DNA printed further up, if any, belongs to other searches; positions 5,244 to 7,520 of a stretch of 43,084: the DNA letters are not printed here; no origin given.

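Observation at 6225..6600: Cluster of consensus DnaA boxes inside a low-GC patch of a glycosyltransferase coding sequence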

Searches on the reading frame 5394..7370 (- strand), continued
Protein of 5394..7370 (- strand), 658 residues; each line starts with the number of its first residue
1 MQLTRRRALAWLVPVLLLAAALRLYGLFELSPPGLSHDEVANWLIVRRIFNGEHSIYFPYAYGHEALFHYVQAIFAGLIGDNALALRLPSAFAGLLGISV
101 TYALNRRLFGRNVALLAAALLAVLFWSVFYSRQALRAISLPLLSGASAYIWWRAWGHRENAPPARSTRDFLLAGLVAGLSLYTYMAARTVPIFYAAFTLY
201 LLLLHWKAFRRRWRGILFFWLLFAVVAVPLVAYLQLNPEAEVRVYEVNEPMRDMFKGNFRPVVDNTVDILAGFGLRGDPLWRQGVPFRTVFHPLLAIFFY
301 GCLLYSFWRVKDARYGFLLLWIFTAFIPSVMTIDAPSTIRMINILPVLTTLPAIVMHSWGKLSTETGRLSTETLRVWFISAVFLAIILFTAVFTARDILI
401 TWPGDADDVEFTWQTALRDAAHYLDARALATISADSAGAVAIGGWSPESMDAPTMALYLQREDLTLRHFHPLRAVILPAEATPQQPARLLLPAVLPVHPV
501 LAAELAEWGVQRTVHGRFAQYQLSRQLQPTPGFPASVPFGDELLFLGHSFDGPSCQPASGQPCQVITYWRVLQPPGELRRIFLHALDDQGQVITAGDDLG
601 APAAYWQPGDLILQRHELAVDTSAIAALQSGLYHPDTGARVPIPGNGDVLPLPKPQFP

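Call 52: find_encoding_contigs(protein=P0010, flank=10000, max_places=1)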
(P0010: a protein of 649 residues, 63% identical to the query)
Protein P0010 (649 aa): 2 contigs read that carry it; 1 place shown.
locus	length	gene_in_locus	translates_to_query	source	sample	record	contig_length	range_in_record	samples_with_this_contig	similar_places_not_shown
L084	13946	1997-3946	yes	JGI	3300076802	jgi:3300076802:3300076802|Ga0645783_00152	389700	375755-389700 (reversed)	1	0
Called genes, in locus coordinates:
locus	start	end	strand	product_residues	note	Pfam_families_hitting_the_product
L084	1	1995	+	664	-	?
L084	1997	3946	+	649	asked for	PF13231:PMT_2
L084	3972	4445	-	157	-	PF03449:GreA_GreB_N, PF01272:GreA_GreB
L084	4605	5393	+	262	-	PF02517:Rce1-like (weak)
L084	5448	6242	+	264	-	PF00378:ECH_1, PF16113:ECH_2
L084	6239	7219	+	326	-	PF02826:2-Hacid_dh_C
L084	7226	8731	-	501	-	PF13231:PMT_2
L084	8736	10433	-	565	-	-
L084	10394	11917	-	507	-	PF26626:DUF8201, PF02366:PMT (weak), PF13231:PMT_2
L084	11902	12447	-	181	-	-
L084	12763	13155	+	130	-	-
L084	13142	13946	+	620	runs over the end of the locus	PF01510:Amidase_2, PF25275:Golvesin_C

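Call 64: search_protein_representatives(protein=window:5394-7370:-)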
Query: 658 residues. Proteins with E-value up to 0.001 (for the whole library): 9470; up to 1e-10: 3333; up to 1e-30: 631. The best 150 are listed.
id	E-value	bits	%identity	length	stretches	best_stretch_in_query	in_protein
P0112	1.7e-175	601.8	49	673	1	12-648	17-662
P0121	2.0e-153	528.8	47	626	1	22-649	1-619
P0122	6.1e-144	497.5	47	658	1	2-636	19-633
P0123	7.4e-144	497.3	47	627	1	11-656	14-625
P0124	1.8e-141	489.4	47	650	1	8-653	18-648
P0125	2.4e-139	482.3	44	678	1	12-645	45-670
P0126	4.9e-137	474.7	44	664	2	6-355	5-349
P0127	7.5e-133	460.9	47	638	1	4-650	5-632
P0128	1.3e-132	460.1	52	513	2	170-501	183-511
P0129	5.8e-130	451.3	45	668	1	11-637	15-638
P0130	2.9e-129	449.0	45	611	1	11-638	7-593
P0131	1.0e-128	447.2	46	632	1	12-653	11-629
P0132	7.2e-122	424.6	45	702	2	12-354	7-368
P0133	9.8e-121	420.8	43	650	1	3-648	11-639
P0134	2.5e-117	409.6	47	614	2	11-353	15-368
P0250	2.6e-54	201.3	46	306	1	341-639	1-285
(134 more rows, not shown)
